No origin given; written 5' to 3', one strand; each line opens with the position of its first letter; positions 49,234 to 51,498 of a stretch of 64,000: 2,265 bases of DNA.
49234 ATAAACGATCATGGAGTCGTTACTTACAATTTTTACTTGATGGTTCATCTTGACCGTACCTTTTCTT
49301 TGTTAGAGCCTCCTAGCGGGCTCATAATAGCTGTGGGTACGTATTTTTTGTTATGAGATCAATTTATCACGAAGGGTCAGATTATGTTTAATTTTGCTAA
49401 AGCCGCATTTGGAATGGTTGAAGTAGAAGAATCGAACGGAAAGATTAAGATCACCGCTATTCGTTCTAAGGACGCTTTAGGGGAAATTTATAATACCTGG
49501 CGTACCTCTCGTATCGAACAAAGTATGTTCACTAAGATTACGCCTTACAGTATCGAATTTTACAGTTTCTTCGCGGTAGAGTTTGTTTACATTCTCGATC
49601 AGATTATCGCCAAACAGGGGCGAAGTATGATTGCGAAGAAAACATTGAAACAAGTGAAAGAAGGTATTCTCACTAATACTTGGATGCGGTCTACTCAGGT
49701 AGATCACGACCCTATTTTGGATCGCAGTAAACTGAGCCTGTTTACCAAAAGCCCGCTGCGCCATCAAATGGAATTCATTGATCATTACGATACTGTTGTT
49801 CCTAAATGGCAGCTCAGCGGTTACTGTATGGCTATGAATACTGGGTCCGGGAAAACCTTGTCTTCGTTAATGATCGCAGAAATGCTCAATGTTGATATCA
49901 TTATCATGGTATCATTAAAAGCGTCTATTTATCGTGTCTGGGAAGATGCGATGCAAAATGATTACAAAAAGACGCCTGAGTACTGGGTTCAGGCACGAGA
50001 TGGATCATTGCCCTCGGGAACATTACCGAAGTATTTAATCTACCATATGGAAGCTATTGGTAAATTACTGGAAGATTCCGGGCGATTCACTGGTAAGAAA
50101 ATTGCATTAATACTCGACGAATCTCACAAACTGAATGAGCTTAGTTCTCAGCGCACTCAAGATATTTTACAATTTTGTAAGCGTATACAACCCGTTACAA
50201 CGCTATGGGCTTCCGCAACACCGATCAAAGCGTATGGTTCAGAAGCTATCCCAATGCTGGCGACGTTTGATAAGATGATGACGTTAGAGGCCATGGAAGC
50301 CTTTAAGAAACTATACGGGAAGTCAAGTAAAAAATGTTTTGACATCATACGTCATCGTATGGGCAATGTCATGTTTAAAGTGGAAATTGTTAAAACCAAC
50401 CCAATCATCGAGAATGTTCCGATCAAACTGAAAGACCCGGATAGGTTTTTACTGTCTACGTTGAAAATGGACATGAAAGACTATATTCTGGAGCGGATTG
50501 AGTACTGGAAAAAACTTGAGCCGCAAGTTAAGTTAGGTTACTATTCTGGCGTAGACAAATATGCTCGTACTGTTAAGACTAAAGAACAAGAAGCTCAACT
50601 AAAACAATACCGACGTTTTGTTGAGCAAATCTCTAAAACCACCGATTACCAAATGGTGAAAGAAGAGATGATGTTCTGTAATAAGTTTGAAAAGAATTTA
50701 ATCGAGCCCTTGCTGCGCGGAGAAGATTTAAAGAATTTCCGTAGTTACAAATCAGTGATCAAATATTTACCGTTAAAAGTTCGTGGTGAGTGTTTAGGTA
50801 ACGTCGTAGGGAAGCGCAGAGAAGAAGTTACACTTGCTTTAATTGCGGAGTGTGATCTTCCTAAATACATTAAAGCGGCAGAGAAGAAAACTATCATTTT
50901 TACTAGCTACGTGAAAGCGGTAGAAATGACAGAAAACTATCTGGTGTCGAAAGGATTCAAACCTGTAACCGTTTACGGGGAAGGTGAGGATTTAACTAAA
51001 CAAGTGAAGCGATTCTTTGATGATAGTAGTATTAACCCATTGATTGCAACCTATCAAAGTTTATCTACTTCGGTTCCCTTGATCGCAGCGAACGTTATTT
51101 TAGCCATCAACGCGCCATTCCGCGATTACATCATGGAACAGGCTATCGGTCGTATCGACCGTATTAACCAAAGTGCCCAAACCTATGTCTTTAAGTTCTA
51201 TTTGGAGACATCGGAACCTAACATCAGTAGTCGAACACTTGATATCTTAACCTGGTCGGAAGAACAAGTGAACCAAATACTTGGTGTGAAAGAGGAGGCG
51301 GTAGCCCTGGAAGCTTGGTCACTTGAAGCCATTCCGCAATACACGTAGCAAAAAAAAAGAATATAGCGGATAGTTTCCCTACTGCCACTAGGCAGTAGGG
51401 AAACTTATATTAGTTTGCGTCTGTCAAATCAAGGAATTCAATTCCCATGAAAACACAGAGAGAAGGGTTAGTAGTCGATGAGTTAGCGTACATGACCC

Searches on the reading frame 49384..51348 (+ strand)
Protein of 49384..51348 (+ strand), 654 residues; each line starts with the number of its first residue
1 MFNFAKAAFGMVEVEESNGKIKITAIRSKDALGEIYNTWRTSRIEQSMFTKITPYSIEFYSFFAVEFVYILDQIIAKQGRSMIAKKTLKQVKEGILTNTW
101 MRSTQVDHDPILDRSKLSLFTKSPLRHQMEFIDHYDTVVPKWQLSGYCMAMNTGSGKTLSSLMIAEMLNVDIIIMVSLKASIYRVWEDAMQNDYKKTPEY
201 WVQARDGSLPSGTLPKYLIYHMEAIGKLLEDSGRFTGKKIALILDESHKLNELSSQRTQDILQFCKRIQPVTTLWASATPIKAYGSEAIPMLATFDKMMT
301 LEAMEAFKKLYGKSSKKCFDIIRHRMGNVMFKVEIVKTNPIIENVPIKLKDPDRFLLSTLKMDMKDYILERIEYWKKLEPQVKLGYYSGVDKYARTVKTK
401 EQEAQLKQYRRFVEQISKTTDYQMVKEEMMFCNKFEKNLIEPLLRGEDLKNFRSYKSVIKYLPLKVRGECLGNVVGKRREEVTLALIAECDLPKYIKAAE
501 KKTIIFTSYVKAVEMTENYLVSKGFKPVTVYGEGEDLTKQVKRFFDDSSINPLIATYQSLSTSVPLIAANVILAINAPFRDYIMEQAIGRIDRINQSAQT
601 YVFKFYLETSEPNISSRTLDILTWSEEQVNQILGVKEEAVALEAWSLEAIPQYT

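Call 17: search_protein_families(library=phrogs, proteins=[window:49384-51348:+], max_evalue=0.01)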
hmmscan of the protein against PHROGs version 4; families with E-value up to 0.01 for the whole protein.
window:49384-51348:+ (654 aa): 4 families
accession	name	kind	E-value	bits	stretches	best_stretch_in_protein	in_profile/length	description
phrog_62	-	DNA, RNA and nucleotide metabolism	1.9e-84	285.3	1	7-641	479-1141/1881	DNA helicase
phrog_16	-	DNA, RNA and nucleotide metabolism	5.8e-05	22.5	1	479-611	475-604/986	DNA helicase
phrog_23807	-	unknown function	0.00081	18.2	1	499-613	528-652/1053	-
phrog_21391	-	DNA, RNA and nucleotide metabolism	0.0017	16.5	1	494-597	1352-1457/2021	DNA helicase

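Call 18: search_protein_families(library=pfam, proteins=[window:49384-51348:+], max_evalue=1)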
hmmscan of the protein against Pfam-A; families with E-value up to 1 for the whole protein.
window:49384-51348:+ (654 aa): 7 families
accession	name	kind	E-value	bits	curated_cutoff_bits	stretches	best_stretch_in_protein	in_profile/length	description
PF00271.37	Helicase_C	-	1.2e-07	32.4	23.5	1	494-595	8-110/110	Helicase conserved C-terminal domain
PF04851.21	ResIII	-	4.9e-07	30.3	22.5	1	126-281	6-163/164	Type III restriction enzyme, res subunit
PF00270.35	DEAD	-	1.1e-06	28.9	26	1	148-282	18-162/167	DEAD/DEAH box helicase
PF00176.29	SNF2-rel_dom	-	0.0061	16.1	24.9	1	241-381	128-242/290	SNF2-related domain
PF08454.17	RIH_assoc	-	0.16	12.4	28.5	1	404-473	23-82/99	RyR and IP3R Homology associated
PF13401.12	AAA_22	-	0.18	12.6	27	1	153-269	14-108/130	AAA domain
PF15861.10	partial_CstF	-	0.89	9.8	27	1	615-636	33-54/62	Partial cleavage stimulation factor domain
